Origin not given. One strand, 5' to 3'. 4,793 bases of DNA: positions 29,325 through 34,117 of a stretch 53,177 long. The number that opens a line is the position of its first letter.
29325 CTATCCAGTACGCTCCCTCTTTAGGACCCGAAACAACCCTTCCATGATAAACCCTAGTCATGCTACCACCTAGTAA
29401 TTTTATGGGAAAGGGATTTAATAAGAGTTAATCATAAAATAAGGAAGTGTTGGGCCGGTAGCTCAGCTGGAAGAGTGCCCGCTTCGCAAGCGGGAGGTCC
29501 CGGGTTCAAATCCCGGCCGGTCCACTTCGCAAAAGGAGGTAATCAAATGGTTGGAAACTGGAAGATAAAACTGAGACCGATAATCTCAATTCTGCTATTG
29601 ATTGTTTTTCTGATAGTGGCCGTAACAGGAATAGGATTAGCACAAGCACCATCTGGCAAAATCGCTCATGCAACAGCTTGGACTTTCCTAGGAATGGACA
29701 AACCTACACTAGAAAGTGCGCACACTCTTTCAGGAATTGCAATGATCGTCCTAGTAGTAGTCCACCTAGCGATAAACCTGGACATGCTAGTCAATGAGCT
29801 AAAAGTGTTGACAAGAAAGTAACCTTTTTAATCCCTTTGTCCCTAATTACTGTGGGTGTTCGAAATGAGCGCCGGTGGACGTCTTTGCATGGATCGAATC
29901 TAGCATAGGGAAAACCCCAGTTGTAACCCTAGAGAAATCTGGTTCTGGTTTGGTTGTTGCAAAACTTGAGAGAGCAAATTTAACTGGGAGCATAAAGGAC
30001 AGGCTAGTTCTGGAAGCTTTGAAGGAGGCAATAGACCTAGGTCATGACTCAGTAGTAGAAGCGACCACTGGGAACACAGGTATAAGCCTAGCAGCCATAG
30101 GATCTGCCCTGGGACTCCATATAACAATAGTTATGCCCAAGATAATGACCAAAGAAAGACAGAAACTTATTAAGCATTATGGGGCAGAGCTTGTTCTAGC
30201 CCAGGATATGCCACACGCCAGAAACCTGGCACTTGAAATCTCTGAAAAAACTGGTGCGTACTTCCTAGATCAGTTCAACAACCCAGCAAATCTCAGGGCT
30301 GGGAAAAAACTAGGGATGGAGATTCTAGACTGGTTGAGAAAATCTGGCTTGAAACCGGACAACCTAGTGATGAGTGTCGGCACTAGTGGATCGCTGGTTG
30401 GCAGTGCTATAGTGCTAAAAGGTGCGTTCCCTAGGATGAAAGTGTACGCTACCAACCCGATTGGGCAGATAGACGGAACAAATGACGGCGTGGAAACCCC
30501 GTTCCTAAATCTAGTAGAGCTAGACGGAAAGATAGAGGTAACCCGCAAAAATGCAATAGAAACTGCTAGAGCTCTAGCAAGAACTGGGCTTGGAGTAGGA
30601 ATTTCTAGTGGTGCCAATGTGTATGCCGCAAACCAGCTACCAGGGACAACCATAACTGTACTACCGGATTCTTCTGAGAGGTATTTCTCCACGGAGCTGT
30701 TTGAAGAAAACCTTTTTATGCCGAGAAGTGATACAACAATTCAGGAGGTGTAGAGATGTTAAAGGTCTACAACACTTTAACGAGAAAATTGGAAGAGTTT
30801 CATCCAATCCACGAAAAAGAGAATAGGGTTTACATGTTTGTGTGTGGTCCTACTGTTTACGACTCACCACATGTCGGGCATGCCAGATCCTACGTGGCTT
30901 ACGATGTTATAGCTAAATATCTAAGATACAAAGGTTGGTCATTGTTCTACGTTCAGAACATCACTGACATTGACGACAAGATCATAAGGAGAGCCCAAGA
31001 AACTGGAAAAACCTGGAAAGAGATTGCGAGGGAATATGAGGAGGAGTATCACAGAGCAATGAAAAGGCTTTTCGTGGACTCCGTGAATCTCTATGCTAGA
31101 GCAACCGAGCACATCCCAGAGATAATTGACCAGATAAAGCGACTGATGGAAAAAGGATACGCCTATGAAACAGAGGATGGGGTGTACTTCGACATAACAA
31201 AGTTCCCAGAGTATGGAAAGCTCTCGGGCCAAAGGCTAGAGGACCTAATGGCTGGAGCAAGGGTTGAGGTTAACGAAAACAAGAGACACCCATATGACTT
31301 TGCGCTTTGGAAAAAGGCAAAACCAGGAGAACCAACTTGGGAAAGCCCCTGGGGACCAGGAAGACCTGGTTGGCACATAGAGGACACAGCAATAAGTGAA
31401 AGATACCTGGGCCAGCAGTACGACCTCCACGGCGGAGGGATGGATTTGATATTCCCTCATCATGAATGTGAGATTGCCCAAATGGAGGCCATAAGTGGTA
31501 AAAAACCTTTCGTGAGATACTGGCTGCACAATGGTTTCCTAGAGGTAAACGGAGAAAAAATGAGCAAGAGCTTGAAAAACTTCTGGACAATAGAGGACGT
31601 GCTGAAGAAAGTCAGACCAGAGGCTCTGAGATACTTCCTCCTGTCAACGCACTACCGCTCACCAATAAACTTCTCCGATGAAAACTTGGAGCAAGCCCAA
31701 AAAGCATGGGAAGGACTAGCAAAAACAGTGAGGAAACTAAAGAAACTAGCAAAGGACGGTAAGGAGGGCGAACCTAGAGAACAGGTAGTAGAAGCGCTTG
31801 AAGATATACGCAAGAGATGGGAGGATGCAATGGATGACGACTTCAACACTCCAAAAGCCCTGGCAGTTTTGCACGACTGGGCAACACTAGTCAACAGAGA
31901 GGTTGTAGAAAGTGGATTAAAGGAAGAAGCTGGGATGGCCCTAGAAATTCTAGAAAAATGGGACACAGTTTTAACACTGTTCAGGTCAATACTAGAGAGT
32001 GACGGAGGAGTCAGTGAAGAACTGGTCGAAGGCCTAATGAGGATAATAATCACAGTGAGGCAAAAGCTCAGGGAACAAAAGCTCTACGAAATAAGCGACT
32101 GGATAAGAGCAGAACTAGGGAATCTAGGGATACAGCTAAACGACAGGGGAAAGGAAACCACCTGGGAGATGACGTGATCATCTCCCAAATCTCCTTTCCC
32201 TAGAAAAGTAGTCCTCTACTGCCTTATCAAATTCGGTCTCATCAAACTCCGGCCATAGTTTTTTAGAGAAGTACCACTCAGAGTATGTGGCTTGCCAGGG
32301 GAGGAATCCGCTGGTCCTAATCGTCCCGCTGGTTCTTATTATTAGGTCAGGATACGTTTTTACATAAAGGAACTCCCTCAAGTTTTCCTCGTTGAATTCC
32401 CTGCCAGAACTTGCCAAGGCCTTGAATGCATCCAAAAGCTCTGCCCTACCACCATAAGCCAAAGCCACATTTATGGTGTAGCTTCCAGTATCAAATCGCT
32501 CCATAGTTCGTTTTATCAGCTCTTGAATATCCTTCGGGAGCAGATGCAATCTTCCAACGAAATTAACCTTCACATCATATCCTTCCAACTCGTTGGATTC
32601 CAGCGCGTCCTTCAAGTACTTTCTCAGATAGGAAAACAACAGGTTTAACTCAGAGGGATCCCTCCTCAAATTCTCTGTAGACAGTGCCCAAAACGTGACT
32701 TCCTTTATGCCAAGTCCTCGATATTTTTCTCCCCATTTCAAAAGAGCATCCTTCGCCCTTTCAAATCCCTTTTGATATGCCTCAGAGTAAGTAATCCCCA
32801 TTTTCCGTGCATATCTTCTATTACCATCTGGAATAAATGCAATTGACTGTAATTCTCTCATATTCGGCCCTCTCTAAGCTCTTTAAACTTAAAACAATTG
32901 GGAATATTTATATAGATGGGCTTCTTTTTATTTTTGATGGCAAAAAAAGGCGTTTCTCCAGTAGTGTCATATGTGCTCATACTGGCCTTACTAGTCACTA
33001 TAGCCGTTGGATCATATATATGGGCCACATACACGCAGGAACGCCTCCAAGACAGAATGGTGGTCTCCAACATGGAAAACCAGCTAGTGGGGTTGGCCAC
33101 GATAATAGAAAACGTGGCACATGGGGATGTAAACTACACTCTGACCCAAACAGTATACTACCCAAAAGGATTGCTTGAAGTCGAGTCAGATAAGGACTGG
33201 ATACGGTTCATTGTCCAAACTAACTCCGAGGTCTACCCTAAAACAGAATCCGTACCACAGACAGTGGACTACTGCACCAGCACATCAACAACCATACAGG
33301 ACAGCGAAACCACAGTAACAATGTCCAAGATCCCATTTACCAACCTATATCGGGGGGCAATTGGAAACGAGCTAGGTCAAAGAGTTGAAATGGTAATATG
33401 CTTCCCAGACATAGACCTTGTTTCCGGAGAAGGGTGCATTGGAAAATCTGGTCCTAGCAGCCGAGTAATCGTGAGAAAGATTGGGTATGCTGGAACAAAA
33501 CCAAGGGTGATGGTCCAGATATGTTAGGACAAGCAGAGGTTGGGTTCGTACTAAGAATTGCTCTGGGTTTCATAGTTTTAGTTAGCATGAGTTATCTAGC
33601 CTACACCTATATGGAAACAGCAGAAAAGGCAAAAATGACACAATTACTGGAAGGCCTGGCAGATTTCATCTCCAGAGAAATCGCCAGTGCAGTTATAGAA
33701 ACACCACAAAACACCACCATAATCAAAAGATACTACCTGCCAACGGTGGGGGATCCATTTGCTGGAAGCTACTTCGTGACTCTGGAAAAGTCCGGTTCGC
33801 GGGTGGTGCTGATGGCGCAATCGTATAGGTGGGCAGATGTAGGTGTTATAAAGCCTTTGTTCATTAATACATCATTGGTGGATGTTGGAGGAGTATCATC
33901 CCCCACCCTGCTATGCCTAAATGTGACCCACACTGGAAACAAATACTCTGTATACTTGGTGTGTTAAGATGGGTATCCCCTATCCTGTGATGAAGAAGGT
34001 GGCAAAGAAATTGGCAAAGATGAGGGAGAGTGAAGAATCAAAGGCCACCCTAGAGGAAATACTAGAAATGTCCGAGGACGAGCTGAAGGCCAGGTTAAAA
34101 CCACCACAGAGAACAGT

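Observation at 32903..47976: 15-kb translationally coupled type IV filament supercluster: two ATPase + split-platform modules bracket five pilin-like genes and a 1440-aa secreted protein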

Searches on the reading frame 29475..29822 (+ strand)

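Call 64: search_protein_families(library=pfam, proteins=[window:29475-29822:+], max_evalue=0.01)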
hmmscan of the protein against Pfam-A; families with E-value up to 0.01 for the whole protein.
window:29475-29822:+ (115 aa): 3 families
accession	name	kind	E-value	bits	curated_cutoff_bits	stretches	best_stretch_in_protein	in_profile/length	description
PF14358.11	DUF4405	-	3.4e-15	56.8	26.7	1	36-101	1-65/66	Domain of unknown function (DUF4405)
PF01292.26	Ni_hydr_CYTB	-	4.7e-06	26.9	30.1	1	29-100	101-161/179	Prokaryotic cytochrome b561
PF13301.11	DUF4079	-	0.0026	18.4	31.4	1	31-104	48-105/141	Protein of unknown function (DUF4079)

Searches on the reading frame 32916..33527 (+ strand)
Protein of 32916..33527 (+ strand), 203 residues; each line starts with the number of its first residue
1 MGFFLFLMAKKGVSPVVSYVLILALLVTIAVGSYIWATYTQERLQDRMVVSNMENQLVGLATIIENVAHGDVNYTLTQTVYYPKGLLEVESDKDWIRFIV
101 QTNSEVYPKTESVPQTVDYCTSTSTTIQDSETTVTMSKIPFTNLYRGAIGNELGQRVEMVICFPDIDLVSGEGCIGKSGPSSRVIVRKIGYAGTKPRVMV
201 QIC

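Call 4: search_protein_families(library=pfam, proteins=[window:32916-33527:+], max_evalue=1)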
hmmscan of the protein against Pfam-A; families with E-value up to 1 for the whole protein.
window:32916-33527:+ (203 aa): 4 families
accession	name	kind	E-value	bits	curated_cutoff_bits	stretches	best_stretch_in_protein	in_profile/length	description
PF23928.1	DUF7266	-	0.042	14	27.6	1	8-52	1-44/145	Family of unknown function (DUF7266)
PF05115.19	PetL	-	0.058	13.8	30.1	1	16-35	4-23/31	Cytochrome B6-F complex subunit VI (PetL)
PF23960.2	DUF7289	-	0.095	12.7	27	1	12-89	2-78/238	Family of unknown function (DUF7289)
PF07790.16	Pilin_N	-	0.14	13.5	25.2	1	11-30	1-20/78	Archaeal Type IV pilin, N-terminal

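Call 6: search_protein_families(library=ncbifam, proteins=[window:32916-33527:+], max_evalue=0.1)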
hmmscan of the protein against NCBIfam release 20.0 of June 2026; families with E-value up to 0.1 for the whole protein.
window:32916-33527:+ (203 aa): 2 families
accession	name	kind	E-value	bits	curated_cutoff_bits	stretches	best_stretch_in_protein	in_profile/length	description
TIGR02537.2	arch_flag_Nterm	domain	0.014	14.9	20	1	10-38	2-30/33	archaellin/type IV pilin N-terminal domain-containing protein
NF045684.1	tet_MFS_65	exception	0.093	11.9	800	0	7-79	196-267/383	tetracycline efflux MFS transporter Tet(65)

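Call 79: search_protein_families(library=phrogs, proteins=[window:32937-33527:+], max_evalue=0.01)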
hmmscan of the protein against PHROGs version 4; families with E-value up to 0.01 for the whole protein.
window:32937-33527:+ (196 aa): 0 families

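Call 81: search_protein_families(library=pfam, alignment_id=A2, max_evalue=0.01)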
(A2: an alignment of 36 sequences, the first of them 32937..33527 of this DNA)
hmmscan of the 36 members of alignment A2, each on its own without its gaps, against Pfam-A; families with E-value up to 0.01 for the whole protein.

A. member 1, window:32937-33527:+ (196 aa): 0 families

B. families by the number of members that match (of 36 scanned): 10 families
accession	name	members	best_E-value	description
PF23958.1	DUF7287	3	2.7e-07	Family of unknown function (DUF7287)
PF01835.25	MG2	3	4e-05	MG2 domain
PF23956.1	DUF7285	2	5.2e-05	Family of unknown function (DUF7285)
PF01105.29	EMP24_GP25L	1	0.00038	emp24/gp25L/p24 family/GOLD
PF23616.1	Ig_GEX2_N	1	0.00087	GEX2 N-terminal Ig-like domain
PF11994.14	DUF3489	1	0.0042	Protein of unknown function (DUF3489)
PF23560.1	GBD_Hemicentin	1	0.0061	Hemicentin galactose-binding domain-like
PF21145.3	C4_MG1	1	0.0062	Complement C4, MG1 domain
PF11460.13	DUF3007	1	0.009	Protein of unknown function (DUF3007)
PF07790.16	Pilin_N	1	0.0098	Archaeal Type IV pilin, N-terminal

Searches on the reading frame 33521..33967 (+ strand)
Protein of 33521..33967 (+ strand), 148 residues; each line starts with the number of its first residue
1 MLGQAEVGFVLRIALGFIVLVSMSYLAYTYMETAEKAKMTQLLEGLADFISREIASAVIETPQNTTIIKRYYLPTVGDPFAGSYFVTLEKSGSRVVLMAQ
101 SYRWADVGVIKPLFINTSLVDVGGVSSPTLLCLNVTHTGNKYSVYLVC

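Call 4: search_protein_families(library=pfam, proteins=[window:33521-33967:+], max_evalue=1)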
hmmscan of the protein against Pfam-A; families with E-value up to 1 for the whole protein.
window:33521-33967:+ (148 aa): 1 family
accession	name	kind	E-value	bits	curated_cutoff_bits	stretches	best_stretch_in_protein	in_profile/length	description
PF23928.1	DUF7266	-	0.13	12.4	27.6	1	7-146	10-144/145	Family of unknown function (DUF7266)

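Call 6: search_protein_families(library=ncbifam, proteins=[window:33521-33967:+], max_evalue=0.1)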
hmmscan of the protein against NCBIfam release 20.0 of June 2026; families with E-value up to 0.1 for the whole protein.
window:33521-33967:+ (148 aa): 1 family
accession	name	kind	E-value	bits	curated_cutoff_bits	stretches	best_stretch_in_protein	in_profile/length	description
NF011240.0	PRK14646.1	equivalog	0.055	13.4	205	1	31-71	1-41/155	ribosome maturation factor RimP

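Call 79: search_protein_families(library=phrogs, proteins=[window:33521-33967:+], max_evalue=0.01)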
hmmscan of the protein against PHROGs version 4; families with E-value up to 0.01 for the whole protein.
window:33521-33967:+ (148 aa): 0 families
